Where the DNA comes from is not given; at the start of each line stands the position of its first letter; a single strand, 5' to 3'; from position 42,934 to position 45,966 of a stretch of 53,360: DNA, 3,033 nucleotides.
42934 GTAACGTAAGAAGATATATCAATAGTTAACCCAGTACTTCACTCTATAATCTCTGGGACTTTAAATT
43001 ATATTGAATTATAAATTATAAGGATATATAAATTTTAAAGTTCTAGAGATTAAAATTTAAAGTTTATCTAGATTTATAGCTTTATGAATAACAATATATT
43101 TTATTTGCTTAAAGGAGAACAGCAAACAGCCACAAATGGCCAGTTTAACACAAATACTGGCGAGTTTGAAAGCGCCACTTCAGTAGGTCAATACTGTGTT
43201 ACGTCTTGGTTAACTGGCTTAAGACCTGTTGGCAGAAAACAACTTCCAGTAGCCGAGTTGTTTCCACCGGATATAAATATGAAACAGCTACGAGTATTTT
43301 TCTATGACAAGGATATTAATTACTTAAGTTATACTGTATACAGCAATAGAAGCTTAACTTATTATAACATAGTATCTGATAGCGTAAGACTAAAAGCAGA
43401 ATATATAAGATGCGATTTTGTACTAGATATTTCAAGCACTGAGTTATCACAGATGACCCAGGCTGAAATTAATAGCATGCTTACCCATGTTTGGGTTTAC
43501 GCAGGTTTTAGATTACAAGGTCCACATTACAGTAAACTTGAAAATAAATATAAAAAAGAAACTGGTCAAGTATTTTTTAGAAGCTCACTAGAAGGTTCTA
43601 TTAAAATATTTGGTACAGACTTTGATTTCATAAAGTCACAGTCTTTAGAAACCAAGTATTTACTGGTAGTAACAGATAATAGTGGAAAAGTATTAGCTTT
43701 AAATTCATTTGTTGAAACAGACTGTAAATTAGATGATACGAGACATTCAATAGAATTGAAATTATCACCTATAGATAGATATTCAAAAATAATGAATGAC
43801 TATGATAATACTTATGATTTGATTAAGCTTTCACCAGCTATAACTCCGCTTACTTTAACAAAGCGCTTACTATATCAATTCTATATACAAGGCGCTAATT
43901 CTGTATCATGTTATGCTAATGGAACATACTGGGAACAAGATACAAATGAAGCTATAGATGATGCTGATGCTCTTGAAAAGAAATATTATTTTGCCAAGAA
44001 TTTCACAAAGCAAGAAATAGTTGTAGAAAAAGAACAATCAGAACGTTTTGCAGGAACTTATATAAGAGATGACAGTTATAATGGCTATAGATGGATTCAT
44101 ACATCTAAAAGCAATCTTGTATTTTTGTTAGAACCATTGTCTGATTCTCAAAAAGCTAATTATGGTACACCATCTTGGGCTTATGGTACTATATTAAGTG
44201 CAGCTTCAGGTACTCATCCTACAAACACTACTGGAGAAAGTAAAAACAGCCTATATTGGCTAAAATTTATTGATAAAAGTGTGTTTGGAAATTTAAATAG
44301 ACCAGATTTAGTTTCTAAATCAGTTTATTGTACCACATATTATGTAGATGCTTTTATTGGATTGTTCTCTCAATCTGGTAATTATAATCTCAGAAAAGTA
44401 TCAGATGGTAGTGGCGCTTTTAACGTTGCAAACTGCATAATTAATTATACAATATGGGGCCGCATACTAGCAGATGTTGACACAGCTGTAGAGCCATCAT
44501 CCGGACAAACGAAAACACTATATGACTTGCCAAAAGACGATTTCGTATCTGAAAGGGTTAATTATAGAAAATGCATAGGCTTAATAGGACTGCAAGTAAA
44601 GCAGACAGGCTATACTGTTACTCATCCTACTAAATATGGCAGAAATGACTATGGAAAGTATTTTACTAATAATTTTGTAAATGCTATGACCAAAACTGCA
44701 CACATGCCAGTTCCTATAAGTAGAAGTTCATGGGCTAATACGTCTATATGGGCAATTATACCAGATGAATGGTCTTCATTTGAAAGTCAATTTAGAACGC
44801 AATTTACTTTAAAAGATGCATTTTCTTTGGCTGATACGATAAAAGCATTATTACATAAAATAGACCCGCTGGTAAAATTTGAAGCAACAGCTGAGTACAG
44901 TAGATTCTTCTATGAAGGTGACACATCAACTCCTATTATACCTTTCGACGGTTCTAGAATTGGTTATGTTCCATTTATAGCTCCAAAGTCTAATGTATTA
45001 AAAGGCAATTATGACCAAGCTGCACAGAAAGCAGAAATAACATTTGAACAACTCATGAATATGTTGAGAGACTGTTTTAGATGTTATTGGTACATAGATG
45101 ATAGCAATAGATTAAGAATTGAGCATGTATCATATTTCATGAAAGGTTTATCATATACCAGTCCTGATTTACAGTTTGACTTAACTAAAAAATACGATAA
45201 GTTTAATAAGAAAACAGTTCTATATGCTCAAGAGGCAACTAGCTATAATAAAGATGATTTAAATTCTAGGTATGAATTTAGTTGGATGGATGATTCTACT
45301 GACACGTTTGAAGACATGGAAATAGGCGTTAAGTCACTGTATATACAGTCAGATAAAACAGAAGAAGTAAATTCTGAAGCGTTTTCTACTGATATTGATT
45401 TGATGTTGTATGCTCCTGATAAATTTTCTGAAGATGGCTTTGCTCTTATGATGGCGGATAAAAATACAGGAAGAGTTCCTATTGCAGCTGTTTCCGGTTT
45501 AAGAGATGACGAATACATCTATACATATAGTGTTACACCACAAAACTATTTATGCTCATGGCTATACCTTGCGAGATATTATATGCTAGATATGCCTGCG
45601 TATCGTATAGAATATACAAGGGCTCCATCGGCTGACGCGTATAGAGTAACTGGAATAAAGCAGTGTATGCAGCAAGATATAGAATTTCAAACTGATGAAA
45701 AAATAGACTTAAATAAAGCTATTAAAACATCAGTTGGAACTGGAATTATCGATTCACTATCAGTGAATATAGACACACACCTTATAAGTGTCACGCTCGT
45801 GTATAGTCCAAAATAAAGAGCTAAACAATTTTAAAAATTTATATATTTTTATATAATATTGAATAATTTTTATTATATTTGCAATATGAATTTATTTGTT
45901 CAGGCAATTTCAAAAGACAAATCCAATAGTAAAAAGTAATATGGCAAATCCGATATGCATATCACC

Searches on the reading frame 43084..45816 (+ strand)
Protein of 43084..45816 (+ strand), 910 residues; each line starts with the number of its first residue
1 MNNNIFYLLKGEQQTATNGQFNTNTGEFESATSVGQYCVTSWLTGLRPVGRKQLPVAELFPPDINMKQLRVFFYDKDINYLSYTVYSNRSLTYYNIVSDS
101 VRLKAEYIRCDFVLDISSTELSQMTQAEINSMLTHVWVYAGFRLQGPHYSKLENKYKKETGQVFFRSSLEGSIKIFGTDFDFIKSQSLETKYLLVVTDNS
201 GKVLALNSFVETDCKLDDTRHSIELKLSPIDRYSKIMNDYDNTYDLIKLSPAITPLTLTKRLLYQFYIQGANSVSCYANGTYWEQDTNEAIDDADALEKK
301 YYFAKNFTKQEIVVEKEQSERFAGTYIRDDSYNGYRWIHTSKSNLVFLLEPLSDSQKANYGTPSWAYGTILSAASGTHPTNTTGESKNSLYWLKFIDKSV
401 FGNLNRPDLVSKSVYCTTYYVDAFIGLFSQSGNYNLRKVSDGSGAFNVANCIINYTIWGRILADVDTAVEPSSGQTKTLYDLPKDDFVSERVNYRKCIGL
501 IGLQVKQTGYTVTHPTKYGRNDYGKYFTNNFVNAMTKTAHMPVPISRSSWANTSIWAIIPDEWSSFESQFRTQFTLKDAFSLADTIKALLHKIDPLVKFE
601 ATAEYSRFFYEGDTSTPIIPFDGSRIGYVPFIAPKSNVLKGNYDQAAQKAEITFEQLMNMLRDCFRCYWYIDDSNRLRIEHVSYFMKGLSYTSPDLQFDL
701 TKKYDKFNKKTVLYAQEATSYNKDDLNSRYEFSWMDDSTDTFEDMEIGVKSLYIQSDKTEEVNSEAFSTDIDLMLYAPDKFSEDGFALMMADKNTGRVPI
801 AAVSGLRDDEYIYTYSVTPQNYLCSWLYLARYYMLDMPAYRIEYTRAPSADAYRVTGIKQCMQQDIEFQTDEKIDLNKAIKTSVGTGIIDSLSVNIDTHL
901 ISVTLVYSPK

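Call 14: search_protein_families(library=phrogs, proteins=[window:43084-45816:+], max_evalue=0.001)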
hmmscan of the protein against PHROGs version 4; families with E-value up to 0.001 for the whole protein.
window:43084-45816:+ (910 aa): 1 family
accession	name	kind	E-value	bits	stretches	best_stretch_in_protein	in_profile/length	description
phrog_19383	-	unknown function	1.1e-147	494.6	2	434-909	366-843/844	-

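Call 91: search_protein_families(library=pfam, proteins=[window:43084-45816:+], max_evalue=0.001)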
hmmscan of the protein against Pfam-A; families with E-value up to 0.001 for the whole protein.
window:43084-45816:+ (910 aa): 0 families
